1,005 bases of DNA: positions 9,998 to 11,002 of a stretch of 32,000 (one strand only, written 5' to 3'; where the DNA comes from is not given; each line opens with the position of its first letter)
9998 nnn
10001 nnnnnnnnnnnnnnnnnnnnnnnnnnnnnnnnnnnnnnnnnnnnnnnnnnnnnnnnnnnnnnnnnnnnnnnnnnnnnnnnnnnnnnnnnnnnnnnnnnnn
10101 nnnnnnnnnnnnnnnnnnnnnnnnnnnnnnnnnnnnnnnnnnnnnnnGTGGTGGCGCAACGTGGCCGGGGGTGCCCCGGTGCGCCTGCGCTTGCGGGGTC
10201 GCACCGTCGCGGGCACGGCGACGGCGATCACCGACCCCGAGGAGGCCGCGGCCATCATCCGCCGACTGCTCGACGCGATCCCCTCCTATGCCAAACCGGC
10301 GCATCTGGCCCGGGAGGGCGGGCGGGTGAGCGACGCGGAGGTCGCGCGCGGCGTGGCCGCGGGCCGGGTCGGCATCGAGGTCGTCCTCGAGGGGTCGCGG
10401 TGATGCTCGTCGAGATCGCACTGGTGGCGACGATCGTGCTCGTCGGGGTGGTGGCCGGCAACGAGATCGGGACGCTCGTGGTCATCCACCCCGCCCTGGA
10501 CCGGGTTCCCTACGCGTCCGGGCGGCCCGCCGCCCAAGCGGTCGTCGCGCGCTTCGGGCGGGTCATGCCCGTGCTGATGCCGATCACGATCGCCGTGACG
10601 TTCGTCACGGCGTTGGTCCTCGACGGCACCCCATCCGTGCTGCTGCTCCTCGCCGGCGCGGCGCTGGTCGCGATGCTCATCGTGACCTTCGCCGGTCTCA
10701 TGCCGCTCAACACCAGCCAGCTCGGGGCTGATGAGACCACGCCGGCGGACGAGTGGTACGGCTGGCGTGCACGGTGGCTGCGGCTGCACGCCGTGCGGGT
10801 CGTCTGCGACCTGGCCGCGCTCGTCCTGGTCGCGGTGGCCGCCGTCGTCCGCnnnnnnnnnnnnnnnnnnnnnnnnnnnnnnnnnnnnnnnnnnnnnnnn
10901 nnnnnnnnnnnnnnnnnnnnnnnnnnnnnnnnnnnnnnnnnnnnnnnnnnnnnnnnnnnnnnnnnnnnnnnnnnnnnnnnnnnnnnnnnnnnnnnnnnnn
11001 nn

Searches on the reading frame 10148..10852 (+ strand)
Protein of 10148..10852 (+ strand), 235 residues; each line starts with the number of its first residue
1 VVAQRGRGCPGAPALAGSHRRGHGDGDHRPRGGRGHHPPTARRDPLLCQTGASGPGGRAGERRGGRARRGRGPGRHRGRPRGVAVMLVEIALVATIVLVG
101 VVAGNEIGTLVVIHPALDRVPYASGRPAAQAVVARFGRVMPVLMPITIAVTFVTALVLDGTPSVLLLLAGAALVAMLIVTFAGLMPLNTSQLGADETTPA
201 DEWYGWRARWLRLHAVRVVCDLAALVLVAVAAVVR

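Call 17: search_protein_families(library=pfam, proteins=[window:10148-10852:+], max_evalue=0.001)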
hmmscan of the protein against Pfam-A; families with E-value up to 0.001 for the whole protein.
window:10148-10852:+ (235 aa): 1 family
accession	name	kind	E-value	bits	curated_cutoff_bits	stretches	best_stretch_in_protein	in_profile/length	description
PF08592.16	Anthrone_oxy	-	1.7e-09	38.2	27.3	1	138-227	10-106/106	Anthrone oxygenase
